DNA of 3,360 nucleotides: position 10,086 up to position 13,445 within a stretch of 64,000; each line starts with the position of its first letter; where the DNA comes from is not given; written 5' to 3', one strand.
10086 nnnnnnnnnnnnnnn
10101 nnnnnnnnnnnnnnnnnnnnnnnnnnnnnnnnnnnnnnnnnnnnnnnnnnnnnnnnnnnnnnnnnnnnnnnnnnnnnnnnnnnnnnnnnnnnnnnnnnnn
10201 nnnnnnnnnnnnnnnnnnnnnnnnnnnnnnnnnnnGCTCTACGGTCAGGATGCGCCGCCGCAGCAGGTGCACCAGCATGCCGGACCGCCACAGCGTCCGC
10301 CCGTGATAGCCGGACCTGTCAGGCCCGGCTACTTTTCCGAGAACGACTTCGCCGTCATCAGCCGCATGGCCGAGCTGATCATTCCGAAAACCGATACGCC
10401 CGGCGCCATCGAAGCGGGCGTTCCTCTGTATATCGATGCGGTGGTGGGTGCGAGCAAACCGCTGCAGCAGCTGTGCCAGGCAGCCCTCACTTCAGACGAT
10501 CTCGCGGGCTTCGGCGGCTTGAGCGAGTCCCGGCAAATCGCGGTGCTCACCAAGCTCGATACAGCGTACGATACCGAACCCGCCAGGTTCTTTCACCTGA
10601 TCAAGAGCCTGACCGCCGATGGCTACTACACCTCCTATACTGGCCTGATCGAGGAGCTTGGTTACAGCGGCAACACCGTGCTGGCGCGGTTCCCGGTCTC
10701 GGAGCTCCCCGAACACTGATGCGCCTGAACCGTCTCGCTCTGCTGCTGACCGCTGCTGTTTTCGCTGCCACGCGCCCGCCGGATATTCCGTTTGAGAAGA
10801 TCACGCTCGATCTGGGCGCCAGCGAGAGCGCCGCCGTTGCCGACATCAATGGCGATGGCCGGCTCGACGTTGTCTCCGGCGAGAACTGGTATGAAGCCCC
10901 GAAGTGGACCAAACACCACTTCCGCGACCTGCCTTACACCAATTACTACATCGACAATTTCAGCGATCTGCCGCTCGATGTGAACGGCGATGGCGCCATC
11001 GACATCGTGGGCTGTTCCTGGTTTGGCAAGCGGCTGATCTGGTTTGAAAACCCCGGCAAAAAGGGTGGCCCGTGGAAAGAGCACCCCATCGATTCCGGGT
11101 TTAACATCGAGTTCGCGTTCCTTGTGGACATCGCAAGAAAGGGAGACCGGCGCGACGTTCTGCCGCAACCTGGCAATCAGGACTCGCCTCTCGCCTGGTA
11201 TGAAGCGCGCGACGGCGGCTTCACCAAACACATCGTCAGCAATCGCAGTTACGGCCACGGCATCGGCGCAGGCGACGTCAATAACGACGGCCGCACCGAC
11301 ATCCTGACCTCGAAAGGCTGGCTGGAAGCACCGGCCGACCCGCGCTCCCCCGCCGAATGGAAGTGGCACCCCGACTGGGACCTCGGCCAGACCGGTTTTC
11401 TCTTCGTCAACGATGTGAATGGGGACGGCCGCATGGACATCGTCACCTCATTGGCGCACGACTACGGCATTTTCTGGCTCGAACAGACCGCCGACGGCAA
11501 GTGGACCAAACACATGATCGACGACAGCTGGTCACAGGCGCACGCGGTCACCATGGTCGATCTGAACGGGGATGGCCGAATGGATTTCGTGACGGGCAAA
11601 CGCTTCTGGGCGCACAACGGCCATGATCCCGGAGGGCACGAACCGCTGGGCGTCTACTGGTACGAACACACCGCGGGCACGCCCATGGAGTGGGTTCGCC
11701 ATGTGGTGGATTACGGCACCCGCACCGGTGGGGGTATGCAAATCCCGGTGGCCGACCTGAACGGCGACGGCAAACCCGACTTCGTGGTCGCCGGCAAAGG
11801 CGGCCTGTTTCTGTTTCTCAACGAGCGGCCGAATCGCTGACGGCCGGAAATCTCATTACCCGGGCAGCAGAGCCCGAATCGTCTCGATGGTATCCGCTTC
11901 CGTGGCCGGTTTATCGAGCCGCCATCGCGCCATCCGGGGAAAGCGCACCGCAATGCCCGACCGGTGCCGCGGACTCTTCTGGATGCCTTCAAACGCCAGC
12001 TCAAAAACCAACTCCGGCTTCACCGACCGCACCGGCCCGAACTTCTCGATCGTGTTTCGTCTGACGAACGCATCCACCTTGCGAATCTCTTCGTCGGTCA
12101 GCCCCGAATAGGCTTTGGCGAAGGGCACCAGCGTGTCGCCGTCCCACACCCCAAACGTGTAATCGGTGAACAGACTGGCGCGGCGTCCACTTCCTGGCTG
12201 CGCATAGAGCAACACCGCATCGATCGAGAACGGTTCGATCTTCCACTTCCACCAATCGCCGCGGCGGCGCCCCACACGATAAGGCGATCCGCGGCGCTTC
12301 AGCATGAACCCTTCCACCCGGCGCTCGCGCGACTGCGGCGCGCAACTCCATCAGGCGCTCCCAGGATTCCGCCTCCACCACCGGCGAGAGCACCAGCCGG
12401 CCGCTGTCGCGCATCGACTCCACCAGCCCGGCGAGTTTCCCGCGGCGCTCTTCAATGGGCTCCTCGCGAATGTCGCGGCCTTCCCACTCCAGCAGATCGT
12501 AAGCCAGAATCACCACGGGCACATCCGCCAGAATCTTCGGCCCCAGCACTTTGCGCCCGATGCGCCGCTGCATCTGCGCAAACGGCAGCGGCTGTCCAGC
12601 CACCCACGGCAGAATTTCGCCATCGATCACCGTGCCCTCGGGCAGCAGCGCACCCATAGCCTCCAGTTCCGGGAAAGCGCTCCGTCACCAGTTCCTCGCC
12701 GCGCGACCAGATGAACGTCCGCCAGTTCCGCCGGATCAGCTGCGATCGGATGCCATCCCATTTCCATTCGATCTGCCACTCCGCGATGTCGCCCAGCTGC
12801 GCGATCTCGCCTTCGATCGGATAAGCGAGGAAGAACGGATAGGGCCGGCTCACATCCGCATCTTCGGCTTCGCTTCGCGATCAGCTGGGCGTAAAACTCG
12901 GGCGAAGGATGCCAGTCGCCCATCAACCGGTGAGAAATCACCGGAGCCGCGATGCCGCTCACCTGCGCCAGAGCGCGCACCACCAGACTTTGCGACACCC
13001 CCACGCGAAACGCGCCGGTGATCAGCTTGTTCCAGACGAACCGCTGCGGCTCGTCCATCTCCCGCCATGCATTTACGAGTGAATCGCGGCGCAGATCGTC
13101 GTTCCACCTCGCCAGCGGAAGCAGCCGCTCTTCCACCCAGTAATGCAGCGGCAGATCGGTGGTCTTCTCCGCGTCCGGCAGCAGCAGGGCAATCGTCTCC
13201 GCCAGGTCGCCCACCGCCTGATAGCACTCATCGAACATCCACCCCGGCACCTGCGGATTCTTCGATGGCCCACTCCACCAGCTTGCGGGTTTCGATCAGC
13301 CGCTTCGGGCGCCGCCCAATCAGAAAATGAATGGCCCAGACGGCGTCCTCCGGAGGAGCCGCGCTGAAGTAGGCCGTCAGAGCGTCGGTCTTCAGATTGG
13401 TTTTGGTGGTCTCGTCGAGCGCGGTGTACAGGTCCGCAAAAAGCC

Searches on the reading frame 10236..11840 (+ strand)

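Call 78: search_protein_families(library=pfam, proteins=[window:10236-11840:+], max_evalue=0.0001)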
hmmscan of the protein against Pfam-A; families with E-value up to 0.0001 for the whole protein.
window:10236-11840:+ (534 aa): 5 families
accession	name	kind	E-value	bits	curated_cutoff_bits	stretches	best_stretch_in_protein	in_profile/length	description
PF13517.12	FG-GAP_3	-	6.8e-32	110.3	26.9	2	393-452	1-60/61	FG-GAP-like repeat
PF01839.29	FG-GAP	-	8.5e-22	77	22.1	0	500-519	2-21/37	FG-GAP repeat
PF00404.24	Dockerin_1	-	2.3e-07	31.3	22.9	0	194-211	28-45/57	Dockerin type I domain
PF21955.1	CarG-like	-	8.6e-06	26.4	28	0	437-462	4-29/144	Carbapenem resistance protein CarG-like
PF12256.14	TcdB_toxin_midN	-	1.1e-05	25.3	24.8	0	480-520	6-47/181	Insecticide toxin TcdB middle/N-terminal region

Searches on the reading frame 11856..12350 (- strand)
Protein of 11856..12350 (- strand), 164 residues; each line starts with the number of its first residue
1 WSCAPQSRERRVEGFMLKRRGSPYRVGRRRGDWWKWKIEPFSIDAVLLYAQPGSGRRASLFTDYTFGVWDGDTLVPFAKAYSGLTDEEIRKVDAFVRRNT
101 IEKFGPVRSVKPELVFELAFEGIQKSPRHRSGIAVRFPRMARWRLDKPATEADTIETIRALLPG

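Call 83: search_protein_families(library=pfam, proteins=[window:11856-12350:-], max_evalue=0.001)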
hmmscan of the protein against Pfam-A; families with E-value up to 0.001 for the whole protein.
window:11856-12350:- (164 aa): 2 families
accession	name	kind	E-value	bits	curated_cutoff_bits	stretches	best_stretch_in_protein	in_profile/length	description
PF04679.21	DNA_ligase_A_C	-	1.9e-12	47.8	27.5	1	58-147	2-94/94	ATP dependent DNA ligase C terminal region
PF01068.26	DNA_ligase_A_M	-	0.00036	20.7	26.2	1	6-37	173-204/204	ATP dependent DNA ligase domain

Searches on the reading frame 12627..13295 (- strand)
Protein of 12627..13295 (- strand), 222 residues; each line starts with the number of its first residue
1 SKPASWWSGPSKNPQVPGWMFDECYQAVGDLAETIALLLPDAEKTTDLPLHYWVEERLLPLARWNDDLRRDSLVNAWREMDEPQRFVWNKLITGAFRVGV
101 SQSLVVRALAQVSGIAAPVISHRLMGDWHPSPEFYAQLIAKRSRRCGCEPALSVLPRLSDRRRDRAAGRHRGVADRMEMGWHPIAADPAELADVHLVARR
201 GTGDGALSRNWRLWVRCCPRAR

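Call 83: search_protein_families(library=pfam, proteins=[window:12627-13295:-], max_evalue=0.001)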
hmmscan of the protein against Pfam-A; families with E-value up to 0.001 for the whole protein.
window:12627-13295:- (222 aa): 1 family
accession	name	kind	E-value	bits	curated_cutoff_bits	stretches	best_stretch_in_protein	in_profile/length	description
PF04675.19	DNA_ligase_A_N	-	7.1e-06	26.8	24.6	1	25-110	83-174/174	DNA ligase N terminus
